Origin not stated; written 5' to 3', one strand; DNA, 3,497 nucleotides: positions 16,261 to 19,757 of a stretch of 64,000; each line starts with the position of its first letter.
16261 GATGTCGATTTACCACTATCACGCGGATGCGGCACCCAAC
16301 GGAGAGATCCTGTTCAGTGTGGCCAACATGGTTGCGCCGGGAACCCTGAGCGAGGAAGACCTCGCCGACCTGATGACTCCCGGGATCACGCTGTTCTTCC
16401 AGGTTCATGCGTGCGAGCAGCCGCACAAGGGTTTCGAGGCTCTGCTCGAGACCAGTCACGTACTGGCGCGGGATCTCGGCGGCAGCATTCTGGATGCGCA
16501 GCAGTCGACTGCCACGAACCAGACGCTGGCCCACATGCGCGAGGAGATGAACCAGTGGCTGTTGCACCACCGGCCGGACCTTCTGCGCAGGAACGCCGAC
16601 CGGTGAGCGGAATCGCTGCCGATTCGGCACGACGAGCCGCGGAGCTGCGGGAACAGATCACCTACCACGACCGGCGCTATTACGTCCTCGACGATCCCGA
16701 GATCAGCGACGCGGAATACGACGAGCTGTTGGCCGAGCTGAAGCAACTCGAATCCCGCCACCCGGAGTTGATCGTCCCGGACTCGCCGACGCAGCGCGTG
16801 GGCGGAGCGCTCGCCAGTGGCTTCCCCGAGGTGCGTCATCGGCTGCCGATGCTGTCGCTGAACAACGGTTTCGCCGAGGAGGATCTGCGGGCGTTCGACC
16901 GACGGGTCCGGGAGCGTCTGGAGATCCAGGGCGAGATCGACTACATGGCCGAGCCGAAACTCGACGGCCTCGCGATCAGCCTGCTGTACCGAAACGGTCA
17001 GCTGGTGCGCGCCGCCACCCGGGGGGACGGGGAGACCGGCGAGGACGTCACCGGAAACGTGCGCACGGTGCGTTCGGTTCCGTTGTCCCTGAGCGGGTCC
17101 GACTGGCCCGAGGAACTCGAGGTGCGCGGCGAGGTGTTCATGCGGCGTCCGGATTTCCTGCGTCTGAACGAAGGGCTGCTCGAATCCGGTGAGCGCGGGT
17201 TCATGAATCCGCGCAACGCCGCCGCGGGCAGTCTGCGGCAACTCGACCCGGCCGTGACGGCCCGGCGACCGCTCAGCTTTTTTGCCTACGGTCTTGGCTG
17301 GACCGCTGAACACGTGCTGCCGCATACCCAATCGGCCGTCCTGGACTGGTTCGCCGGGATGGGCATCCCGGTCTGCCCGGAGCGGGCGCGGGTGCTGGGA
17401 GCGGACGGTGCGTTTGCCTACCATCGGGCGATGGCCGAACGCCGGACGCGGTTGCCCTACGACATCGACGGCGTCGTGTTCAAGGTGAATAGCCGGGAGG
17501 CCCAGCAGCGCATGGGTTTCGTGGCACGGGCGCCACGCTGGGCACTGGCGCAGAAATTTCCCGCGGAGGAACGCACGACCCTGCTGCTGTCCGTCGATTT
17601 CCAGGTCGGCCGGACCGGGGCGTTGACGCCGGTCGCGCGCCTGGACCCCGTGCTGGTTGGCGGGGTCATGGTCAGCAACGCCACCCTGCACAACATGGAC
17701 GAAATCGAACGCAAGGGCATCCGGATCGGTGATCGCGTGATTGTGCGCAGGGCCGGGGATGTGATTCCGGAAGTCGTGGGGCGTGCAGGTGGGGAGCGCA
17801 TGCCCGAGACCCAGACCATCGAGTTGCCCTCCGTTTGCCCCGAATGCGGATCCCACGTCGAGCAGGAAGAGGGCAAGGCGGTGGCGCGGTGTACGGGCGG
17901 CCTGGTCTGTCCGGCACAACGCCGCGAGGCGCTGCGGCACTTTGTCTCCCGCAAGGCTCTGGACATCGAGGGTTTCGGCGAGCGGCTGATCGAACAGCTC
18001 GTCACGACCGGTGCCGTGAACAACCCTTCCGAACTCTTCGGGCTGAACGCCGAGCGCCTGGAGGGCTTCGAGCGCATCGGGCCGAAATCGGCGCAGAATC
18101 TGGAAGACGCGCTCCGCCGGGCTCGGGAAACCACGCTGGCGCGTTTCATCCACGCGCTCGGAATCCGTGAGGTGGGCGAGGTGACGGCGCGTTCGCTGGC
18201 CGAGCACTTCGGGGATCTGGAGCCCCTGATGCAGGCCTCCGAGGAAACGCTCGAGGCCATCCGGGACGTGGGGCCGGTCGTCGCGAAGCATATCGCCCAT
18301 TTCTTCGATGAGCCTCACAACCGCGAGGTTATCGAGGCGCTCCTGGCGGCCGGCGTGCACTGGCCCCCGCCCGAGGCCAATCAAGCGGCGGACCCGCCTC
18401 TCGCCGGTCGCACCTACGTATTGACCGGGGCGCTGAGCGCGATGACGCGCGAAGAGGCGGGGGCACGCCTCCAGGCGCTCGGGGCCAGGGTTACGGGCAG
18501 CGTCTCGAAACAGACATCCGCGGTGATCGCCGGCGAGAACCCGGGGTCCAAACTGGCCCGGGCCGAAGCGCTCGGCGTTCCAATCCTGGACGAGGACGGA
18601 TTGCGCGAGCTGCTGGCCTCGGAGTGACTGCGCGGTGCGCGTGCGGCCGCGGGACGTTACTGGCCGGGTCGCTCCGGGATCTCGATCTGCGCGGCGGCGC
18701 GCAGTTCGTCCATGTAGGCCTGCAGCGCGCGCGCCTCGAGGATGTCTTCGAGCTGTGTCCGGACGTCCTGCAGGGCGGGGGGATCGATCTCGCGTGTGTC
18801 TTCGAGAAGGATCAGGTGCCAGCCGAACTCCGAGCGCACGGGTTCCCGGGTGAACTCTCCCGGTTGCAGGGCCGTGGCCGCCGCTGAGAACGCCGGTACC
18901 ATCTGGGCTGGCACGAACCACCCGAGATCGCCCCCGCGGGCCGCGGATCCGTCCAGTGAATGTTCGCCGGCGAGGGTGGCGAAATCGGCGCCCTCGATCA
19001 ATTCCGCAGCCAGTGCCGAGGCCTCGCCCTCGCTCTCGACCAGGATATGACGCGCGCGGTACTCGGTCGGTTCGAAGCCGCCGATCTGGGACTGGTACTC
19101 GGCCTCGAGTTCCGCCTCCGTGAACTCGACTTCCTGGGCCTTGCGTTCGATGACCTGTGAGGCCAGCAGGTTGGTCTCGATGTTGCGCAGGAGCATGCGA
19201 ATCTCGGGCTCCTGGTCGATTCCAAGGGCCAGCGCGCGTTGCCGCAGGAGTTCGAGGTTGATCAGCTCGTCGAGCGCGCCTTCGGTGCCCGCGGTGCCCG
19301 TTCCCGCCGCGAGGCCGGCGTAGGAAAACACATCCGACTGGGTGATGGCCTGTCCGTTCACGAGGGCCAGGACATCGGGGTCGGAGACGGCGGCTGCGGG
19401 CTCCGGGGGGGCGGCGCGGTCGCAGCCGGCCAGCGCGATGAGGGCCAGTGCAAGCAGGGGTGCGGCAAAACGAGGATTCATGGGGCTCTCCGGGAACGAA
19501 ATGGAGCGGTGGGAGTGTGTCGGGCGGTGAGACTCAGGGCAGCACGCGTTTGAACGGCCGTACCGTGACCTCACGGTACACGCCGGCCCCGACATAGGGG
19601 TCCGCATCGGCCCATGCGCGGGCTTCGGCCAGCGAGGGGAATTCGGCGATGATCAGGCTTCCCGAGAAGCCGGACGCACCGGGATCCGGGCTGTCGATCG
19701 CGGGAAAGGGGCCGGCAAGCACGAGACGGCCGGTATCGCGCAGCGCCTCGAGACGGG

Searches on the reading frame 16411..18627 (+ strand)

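Call 73: search_protein_families(library=pfam, proteins=[window:16411-18627:+], max_evalue=0.00001)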
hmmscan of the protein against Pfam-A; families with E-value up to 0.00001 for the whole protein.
window:16411-18627:+ (738 aa): 7 families
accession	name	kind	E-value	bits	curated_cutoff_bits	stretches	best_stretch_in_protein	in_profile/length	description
PF01653.23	DNA_ligase_aden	-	3.2e-93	312.3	27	1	136-386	2-253/253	NAD-dependent DNA ligase adenylation domain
PF03120.22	DNA_ligase_OB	-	1.9e-32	111.4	32.9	1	389-463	1-75/79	NAD-dependent DNA ligase OB-fold domain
PF12826.13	HHH_2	-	1e-24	86.9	27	1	578-641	1-64/64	Helix-hairpin-helix motif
PF00533.33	BRCT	-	8.4e-14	52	21.3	1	662-734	4-77/78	BRCA1 C Terminus (BRCT) domain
PF14520.12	HHH_5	-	6e-11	43.1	27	0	581-628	3-51/57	Helix-hairpin-helix domain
PF03119.21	DNA_ligase_ZBD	-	2.3e-10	40.6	25.8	1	476-502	2-27/27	NAD-dependent DNA ligase C4 zinc finger domain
PF22745.1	Nlig-Ia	-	6e-09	36.9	27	1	74-121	4-51/92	DNA ligase-like, N-terminal NAD+-binding domain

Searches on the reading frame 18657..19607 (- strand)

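Call 74: search_protein_families(library=pfam, proteins=[window:18657-19607:-], max_evalue=0.00001)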
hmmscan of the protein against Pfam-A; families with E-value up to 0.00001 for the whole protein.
window:18657-19607:- (316 aa): 3 families
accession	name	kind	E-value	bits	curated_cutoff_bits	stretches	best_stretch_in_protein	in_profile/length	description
PF00639.27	Rotamase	-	1.1e-17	65.2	21.7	1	192-270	18-97/97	PPIC-type PPIASE domain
PF13616.12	Rotamase_3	-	4.3e-16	59.9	22.5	1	184-269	17-113/116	PPIC-type PPIASE domain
PF13145.12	Rotamase_2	-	6.7e-15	56.4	27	1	163-283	2-120/121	PPIC-type PPIASE domain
